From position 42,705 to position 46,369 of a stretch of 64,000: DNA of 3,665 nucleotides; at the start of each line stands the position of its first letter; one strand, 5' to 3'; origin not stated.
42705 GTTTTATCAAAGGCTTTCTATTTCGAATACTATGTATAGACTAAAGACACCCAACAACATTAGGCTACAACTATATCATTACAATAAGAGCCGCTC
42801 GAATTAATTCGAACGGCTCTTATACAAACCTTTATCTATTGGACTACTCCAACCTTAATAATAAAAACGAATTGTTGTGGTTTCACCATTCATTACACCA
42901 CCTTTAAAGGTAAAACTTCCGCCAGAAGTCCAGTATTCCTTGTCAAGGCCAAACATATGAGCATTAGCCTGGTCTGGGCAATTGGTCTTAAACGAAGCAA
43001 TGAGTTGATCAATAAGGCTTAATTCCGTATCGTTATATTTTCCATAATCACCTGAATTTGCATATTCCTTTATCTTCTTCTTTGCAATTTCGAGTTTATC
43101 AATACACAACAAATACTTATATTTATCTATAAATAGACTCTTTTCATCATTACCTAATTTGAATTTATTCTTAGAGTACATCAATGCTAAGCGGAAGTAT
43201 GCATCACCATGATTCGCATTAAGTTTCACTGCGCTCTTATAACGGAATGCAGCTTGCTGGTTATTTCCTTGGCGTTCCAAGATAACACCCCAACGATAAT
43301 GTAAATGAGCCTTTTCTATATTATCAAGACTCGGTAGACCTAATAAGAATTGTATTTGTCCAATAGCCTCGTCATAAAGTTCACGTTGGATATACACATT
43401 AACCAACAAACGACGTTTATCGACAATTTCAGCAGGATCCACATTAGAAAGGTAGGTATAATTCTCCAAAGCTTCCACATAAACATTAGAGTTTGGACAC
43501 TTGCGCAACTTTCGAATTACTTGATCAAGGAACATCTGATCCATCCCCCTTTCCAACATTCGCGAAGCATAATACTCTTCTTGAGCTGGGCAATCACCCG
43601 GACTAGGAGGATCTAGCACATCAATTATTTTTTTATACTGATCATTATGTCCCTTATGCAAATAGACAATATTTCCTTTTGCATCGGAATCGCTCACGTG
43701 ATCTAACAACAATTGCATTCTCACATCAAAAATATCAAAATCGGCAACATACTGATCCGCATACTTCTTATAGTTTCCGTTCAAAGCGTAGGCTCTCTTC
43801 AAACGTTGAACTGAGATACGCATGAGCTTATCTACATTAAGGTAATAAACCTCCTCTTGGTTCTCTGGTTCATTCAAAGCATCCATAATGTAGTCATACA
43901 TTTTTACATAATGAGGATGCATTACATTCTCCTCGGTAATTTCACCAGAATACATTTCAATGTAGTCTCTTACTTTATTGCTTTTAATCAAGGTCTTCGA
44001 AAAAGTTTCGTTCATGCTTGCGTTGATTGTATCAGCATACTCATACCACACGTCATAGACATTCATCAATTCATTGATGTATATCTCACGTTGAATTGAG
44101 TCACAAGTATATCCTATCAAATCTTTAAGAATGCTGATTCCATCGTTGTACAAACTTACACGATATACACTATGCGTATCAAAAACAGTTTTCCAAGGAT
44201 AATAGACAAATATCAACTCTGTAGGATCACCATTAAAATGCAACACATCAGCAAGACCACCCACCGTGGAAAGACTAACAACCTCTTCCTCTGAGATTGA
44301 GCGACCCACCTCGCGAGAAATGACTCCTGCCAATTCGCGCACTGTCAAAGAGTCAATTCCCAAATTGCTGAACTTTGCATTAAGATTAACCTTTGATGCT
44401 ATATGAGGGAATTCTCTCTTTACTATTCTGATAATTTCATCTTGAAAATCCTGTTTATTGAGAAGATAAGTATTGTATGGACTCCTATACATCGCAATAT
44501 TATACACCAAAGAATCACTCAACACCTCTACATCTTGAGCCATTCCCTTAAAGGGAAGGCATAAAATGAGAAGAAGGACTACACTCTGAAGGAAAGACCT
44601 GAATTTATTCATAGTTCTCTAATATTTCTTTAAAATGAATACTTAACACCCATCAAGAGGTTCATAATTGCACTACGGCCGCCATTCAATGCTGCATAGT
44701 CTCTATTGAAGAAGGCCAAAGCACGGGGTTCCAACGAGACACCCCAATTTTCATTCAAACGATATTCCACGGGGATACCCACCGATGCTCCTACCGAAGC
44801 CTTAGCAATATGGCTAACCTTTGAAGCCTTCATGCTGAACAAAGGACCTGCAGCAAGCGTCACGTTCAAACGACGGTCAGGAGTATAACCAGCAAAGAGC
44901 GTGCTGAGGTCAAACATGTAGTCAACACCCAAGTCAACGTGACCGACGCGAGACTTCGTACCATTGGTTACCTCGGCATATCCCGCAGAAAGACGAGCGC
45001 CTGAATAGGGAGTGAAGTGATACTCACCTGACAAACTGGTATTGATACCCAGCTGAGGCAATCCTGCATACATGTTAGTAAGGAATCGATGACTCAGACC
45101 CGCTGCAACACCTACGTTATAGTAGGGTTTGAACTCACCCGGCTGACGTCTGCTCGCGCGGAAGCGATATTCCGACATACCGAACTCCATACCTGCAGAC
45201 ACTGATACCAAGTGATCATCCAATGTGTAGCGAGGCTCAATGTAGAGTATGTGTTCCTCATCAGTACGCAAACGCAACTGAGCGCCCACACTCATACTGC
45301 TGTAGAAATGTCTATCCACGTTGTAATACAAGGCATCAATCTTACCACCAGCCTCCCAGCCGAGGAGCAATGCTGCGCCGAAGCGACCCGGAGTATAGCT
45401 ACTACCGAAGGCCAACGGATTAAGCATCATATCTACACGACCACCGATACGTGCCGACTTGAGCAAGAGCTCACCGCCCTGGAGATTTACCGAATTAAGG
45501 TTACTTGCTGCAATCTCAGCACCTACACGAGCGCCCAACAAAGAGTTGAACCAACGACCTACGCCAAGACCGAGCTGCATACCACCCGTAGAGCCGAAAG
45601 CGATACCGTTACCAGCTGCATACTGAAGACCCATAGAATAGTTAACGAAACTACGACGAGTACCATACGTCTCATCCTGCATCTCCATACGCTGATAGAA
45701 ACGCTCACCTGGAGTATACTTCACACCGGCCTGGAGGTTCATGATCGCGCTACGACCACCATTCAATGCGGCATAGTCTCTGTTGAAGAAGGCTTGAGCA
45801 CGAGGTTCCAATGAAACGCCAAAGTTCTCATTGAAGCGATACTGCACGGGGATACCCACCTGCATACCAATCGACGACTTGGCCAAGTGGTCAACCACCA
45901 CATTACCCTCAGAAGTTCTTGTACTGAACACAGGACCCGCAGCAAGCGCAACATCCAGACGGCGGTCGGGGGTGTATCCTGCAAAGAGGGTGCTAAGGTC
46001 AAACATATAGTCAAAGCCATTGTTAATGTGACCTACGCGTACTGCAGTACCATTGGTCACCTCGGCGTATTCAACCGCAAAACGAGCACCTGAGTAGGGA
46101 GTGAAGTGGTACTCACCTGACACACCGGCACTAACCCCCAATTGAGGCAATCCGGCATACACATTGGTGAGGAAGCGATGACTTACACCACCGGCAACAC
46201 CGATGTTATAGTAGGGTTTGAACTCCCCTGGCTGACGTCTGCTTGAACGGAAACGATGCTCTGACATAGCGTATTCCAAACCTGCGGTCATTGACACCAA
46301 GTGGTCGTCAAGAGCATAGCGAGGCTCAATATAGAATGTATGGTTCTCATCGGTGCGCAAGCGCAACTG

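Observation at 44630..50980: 2116-aa protein made of about eleven tandem small beta-barrel-like modules (candidate poly-barrel outer-membrane protein)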

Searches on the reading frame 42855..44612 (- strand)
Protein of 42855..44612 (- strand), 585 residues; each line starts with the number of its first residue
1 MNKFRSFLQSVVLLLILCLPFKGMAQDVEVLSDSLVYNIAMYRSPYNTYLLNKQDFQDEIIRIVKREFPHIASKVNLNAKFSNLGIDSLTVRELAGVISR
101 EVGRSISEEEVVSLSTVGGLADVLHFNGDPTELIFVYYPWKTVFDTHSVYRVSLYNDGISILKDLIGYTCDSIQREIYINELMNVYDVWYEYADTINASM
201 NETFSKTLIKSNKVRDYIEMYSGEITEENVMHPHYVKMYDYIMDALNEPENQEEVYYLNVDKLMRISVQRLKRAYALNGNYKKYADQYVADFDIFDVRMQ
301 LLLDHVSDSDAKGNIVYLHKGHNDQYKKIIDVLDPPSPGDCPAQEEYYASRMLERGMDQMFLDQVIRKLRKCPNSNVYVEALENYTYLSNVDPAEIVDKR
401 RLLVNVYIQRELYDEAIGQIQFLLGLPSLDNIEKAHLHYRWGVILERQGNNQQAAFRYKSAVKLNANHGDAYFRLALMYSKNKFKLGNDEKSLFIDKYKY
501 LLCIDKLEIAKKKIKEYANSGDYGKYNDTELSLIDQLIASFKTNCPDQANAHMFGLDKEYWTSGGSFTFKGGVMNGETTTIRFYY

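Call 4: search_protein_families(library=pfam, proteins=[window:42855-44612:-], max_evalue=0.1)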
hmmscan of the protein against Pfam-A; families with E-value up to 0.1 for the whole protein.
window:42855-44612:- (585 aa): 11 families
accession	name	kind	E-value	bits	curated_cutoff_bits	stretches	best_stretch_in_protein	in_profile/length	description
PF00550.31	PP-binding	-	5.1e-08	33.5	20.8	1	59-123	2-66/67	Phosphopantetheine attachment site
PF13428.12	TPR_14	-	0.00017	22.4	23.5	1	437-477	3-43/44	Tetratricopeptide repeat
PF23297.2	ACP_SdgA_C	-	0.00092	19.7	27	1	58-119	13-74/95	Highly reducing polyketide synthase sdgA, C-terminal ACP domain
PF13432.12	TPR_16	-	0.0029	18.5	32.7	1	439-479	1-41/65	Tetratricopeptide repeat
PF13431.12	TPR_17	-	0.0047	17.5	24.4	1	458-482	2-26/34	Tetratricopeptide repeat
PF07719.23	TPR_2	-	0.0057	17.1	27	1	436-468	2-34/34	Tetratricopeptide repeat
PF13414.12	TPR_11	-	0.0099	16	26.8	1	448-482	7-41/42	TPR repeat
PF14559.12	TPR_19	-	0.01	16.6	25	0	448-479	4-35/68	Tetratricopeptide repeat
PF24575.1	TPR_Slam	-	0.012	16.5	35.2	1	395-483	7-95/104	Surface lipoprotein assembly modifier, N-terminal TPR repeats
PF25063.1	ARM_TT21_C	-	0.012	15.9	35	1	392-483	89-178/209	Tetratricopeptide repeat protein 21 C-terminal ARM domain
PF13174.12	TPR_6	-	0.09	13.9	26.3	0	439-465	4-30/33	Tetratricopeptide repeat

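Call 5: search_protein_families(library=ncbifam, proteins=[window:42855-44612:-], max_evalue=0.1)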
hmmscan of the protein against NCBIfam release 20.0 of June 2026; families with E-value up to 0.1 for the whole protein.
window:42855-44612:- (585 aa): 14 families
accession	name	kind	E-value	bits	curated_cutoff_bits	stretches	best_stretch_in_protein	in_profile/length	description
NF040959.1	MamA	equivalog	7e-07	28.9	200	1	401-481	109-185/204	magnetosome protein MamA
NF002148.0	PRK00982.1-2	subfamily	0.00015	21.6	71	1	54-122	3-72/79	acyl carrier protein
TIGR00517.1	acyl_carrier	equivalog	0.00026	20.8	70.45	1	54-122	2-71/77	acyl carrier protein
NF002150.0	PRK00982.1-4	subfamily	0.00056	20.1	66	1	58-121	8-72/80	acyl carrier protein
NF008391.2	PRK11189.1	equivalog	0.00094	18.7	250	1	416-482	46-112/297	lipoprotein NlpI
NF033762.1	social_mot_Tgl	equivalog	0.0012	18.3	225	1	380-481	84-182/252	social motility TPR repeat lipoprotein Tgl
NF033758.1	gliding_GltE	equivalog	0.005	15.9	225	1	435-479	86-130/411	adventurous gliding motility TPR repeat lipoprotein GltE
NF002725.1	PRK02603.1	equivalog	0.0094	16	143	1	413-483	51-120/173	photosystem I assembly protein Ycf3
NF002151.0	PRK00982.1-5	equivalog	0.011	15.9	92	0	58-119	6-68/78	acyl carrier protein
NF047507.1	TPR_BatC_Lepto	exception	0.017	14.6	175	1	413-472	74-133/214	TPR repeat-containing protein BatC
TIGR02552.1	LcrH_SycD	equivalog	0.027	14.2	104.8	1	431-481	48-98/136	SycD/LcrH family type III secretion system chaperone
TIGR02917.1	PEP_TPR_lipo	equivalog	0.034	12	312.2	1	381-482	416-512/899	XrtA/PEP-CTERM system TPR-repeat protein PrsT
NF040636.1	AcpM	exception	0.037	14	146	1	72-120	22-71/93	meromycolate extension acyl carrier protein AcpM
NF003757.0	PRK05350.1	equivalog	0.047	13.8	65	0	52-122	3-74/83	acyl carrier protein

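Call 30: search_protein_families(library=pfam, proteins=[window:42855-44612:-], max_evalue=10)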
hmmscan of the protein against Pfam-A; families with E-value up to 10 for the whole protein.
window:42855-44612:- (585 aa): 14 families
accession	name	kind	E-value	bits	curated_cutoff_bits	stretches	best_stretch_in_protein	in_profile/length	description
PF00550.31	PP-binding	-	5.1e-08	33.5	20.8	1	59-123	2-66/67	Phosphopantetheine attachment site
PF13428.12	TPR_14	-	0.00017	22.4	23.5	1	437-477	3-43/44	Tetratricopeptide repeat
PF23297.2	ACP_SdgA_C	-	0.00092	19.7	27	1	58-119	13-74/95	Highly reducing polyketide synthase sdgA, C-terminal ACP domain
PF13432.12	TPR_16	-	0.0029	18.5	32.7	1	439-479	1-41/65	Tetratricopeptide repeat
PF13431.12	TPR_17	-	0.0047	17.5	24.4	1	458-482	2-26/34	Tetratricopeptide repeat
PF07719.23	TPR_2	-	0.0057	17.1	27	1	436-468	2-34/34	Tetratricopeptide repeat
PF13414.12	TPR_11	-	0.0099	16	26.8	1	448-482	7-41/42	TPR repeat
PF14559.12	TPR_19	-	0.01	16.6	25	1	448-479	4-35/68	Tetratricopeptide repeat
PF24575.1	TPR_Slam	-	0.012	16.5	35.2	1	395-483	7-95/104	Surface lipoprotein assembly modifier, N-terminal TPR repeats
PF25063.1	ARM_TT21_C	-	0.012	15.9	35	1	392-483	89-178/209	Tetratricopeptide repeat protein 21 C-terminal ARM domain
PF13174.12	TPR_6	-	0.09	13.9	26.3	1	439-465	4-30/33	Tetratricopeptide repeat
PF12550.13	GCR1_C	-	0.13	13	23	1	180-216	5-46/80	Transcriptional activator of glycolytic enzymes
PF13181.12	TPR_8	-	0.17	12.6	25.7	1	436-468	2-34/34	Tetratricopeptide repeat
PF00515.34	TPR_1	-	4.8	7.6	27.8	1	437-468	3-34/34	Tetratricopeptide repeat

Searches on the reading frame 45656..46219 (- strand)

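Call 10: search_protein_families(library=pfam, proteins=[window:45656-46219:-], max_evalue=1)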
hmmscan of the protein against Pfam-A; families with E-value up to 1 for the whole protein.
seq(188 aa): 2 families
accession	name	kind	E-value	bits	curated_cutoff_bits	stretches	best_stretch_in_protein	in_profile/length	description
PF13568.12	OMP_b-brl_2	-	1.1e-05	26.1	27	2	86-139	7-60/175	Outer membrane protein beta-barrel domain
PF13505.12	OMP_b-brl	-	3e-05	24.7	28.7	1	28-168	43-173/175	Outer membrane protein beta-barrel domain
